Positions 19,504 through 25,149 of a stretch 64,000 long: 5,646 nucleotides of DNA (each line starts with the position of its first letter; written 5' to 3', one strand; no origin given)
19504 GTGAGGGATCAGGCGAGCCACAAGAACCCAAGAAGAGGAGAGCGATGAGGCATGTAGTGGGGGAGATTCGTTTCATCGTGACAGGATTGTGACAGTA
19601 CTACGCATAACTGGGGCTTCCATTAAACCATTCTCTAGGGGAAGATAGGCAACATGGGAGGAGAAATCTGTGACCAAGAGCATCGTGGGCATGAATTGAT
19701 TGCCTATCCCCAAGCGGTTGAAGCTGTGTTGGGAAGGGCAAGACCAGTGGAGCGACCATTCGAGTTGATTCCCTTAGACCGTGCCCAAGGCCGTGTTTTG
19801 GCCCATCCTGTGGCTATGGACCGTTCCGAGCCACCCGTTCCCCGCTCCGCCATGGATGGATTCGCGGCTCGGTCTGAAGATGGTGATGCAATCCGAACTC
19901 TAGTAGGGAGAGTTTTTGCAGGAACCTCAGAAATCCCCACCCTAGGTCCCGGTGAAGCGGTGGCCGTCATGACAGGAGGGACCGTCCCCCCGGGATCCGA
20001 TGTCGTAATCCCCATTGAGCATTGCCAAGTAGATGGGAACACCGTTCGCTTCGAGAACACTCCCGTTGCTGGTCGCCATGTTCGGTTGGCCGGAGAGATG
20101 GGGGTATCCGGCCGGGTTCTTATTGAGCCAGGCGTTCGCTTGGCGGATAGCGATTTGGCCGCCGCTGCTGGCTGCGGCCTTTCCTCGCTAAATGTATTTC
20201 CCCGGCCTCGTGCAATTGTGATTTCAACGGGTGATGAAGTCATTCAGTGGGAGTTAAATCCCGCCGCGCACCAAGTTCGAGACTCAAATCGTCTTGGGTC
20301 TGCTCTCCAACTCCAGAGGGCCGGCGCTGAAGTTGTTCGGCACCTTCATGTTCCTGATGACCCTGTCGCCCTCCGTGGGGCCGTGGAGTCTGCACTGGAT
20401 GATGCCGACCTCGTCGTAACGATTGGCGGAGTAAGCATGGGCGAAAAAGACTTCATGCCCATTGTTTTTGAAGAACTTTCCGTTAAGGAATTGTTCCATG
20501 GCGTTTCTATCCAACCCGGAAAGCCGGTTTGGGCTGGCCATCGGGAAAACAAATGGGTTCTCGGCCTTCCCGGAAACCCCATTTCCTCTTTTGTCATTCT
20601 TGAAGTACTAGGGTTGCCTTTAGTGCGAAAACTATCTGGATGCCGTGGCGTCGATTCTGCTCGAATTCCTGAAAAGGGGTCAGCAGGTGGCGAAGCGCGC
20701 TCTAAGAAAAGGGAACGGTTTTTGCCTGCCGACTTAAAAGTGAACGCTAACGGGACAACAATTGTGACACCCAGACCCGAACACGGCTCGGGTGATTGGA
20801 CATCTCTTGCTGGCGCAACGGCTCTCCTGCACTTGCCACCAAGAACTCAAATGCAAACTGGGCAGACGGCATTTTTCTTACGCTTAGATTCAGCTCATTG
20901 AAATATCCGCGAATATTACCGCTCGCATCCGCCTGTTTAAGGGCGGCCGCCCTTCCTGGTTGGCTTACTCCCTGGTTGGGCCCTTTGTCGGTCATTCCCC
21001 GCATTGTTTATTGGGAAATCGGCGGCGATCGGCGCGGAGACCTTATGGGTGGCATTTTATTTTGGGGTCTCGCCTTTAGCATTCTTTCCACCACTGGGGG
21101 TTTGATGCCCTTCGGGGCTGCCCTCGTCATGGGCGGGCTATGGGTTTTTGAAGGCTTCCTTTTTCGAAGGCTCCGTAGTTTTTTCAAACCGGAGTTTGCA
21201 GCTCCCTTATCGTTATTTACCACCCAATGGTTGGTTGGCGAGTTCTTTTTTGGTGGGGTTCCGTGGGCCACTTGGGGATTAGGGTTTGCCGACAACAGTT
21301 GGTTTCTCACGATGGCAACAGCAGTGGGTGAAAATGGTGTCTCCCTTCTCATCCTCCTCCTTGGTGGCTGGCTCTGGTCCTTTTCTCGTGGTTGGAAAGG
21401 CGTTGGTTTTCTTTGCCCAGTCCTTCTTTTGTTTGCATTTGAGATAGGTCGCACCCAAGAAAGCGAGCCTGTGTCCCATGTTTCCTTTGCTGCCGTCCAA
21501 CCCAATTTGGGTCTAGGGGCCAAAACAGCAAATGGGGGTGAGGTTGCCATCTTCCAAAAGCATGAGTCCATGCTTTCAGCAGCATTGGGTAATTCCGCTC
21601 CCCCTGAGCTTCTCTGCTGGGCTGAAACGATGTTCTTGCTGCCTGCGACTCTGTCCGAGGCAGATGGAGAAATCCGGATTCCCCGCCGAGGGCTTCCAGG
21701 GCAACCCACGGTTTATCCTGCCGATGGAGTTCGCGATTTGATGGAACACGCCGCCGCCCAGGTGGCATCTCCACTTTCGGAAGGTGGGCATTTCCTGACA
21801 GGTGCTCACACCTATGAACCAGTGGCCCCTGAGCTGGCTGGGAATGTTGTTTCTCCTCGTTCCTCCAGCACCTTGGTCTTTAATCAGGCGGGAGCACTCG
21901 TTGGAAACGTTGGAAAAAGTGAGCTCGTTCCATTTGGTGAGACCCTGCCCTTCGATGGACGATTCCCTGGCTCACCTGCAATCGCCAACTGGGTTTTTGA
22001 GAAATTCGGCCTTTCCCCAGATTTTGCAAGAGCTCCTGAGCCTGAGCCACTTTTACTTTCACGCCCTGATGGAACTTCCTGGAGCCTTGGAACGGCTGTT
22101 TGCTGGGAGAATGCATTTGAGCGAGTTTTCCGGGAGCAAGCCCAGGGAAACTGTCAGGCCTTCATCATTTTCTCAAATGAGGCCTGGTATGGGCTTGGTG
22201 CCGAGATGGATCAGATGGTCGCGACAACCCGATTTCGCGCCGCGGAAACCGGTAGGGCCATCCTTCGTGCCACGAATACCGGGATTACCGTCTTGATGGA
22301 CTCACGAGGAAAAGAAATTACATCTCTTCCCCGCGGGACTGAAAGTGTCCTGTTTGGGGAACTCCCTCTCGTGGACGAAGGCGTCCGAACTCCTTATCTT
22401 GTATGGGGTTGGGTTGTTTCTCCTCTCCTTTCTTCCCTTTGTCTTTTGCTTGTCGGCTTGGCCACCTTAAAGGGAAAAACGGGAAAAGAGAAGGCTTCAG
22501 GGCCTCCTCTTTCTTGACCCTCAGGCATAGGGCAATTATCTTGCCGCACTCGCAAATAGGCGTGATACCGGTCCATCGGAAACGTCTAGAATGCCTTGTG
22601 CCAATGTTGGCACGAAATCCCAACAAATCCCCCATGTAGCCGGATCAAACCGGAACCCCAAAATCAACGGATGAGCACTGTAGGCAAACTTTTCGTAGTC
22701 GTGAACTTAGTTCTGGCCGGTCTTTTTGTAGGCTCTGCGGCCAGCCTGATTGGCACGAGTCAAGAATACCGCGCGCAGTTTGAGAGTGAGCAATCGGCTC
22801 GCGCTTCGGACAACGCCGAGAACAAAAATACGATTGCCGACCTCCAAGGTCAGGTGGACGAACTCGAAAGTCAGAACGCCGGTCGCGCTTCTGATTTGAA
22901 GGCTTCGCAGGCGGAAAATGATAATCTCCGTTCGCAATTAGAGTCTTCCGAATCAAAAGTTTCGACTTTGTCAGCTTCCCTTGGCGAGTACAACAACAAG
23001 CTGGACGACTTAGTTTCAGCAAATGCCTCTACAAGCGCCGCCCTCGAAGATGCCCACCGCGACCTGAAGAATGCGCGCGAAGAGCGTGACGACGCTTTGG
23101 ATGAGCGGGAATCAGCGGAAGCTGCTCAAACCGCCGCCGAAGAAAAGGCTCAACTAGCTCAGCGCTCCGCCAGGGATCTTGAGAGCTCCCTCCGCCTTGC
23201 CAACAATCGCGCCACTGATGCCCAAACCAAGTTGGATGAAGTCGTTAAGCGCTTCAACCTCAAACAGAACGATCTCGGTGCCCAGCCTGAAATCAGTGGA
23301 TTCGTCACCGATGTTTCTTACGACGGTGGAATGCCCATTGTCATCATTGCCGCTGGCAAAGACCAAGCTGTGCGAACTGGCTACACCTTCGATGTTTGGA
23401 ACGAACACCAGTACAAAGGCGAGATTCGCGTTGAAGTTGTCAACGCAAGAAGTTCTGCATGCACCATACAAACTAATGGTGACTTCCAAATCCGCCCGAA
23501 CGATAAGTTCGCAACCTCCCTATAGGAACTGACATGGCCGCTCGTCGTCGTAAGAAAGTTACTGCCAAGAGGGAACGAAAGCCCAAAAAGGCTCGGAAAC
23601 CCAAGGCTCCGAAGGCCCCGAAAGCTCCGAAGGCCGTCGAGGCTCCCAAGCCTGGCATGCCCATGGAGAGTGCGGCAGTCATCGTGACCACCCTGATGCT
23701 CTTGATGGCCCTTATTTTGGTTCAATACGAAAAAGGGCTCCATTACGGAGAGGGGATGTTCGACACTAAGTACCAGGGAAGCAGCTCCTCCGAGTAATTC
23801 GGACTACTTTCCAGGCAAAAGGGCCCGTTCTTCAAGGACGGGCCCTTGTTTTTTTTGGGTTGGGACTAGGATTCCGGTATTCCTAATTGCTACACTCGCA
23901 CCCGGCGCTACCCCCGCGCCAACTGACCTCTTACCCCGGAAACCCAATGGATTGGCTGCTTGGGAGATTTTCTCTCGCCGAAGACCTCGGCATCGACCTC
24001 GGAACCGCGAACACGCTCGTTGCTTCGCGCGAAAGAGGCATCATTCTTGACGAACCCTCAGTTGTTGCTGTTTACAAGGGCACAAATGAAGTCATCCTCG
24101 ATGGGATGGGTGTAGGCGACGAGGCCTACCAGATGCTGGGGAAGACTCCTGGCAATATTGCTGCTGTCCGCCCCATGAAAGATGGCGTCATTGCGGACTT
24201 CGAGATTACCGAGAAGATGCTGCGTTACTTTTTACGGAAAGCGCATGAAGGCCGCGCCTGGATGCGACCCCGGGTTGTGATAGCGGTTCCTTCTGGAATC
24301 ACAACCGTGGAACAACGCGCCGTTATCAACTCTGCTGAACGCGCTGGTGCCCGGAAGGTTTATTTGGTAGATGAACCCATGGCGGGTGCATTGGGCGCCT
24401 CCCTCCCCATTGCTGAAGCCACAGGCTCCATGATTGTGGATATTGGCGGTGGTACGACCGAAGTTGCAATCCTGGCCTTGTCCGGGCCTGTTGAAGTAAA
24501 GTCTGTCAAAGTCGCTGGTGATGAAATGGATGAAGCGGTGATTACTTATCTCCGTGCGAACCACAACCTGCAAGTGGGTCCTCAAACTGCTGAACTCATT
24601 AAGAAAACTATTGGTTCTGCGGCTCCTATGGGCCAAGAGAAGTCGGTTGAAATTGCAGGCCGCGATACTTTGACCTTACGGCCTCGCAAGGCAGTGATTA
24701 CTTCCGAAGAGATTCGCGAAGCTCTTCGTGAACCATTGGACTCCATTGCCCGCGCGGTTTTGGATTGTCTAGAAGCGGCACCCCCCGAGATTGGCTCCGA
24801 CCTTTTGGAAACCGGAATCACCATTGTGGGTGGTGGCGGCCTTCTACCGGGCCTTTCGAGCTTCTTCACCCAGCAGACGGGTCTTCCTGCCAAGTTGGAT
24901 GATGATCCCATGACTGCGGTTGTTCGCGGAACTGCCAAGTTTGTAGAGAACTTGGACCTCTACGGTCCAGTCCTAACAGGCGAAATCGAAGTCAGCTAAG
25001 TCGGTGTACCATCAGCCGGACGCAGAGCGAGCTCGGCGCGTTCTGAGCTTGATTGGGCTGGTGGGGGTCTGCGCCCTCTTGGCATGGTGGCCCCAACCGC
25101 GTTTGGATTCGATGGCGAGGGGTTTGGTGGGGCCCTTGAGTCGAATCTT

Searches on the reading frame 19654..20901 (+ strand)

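Call 45: search_protein_families(library=pfam, proteins=[window:19654-20901:+], max_evalue=0.00001)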
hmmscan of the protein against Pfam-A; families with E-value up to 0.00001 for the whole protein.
window:19654-20901:+ (415 aa): 3 families
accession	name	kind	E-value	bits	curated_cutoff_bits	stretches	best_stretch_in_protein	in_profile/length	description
PF03453.22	MoeA_N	-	1.2e-32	113.3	30.8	1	18-175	3-160/160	MoeA N-terminal region (domain I and II)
PF00994.29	MoCF_biosynth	-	1.2e-29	103.3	26.6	1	189-325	2-143/144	Probable molybdopterin binding domain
PF03454.20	MoeA_C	-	5.1e-08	33.5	22.1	1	349-405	10-66/72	MoeA C-terminal region (domain IV)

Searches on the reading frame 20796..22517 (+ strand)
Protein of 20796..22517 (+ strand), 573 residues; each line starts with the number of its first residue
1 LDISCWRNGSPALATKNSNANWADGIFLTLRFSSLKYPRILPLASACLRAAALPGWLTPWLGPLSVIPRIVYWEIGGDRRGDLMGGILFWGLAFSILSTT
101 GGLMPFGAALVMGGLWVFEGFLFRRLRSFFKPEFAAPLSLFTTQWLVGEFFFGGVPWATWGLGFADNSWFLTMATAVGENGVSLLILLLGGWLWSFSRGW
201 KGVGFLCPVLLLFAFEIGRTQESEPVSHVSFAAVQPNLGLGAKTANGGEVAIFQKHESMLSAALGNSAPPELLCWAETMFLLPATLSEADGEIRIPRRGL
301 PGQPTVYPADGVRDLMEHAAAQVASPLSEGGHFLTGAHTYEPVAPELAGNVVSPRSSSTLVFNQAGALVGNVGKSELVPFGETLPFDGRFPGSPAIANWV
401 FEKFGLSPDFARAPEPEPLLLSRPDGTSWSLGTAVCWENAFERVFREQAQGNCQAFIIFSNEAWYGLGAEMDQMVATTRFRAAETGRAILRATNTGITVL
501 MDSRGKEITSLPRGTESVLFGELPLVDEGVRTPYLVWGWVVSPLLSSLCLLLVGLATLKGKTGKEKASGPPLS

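Call 45: search_protein_families(library=pfam, proteins=[window:20796-22517:+], max_evalue=0.00001)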
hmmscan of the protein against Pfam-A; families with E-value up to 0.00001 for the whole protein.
window:20796-22517:+ (573 aa): 2 families
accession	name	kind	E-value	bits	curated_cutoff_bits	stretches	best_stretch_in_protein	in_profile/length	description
PF00795.27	CN_hydrolase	-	2.4e-10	40.6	23.2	1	360-526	96-249/256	Carbon-nitrogen hydrolase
PF20154.4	LNT_N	-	6.6e-06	26.8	27.1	1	45-191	1-158/159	Apolipoprotein N-acyltransferase N-terminal domain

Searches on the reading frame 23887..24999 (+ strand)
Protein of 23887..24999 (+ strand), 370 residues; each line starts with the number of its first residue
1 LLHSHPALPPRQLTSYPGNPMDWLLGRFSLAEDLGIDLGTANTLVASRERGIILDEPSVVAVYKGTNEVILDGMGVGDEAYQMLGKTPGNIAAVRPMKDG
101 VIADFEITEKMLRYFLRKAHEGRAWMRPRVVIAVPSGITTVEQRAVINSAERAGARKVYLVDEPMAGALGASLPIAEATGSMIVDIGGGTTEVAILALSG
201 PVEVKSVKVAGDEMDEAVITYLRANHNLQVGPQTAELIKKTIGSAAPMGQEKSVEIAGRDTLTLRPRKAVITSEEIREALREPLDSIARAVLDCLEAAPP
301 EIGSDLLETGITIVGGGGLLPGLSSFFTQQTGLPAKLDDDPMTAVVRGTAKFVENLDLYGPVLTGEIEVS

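Call 45: search_protein_families(library=pfam, proteins=[window:23887-24999:+], max_evalue=0.00001)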
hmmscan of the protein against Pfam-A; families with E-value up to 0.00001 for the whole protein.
window:23887-24999:+ (370 aa): 4 families
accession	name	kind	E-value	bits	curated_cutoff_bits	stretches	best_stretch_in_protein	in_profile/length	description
PF06723.19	MreB_Mbl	-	5.1e-127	423.7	27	1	32-357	2-323/327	MreB/Mbl protein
PF00022.25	Actin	-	5.3e-11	42.2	27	1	57-235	31-199/410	Actin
PF00012.26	HSP70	-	4.5e-10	38.8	20.6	1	129-228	135-240/599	Hsp70 protein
PF14450.12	FtsA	-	2e-09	38.3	31.8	1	183-339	2-111/127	Cell division protein FtsA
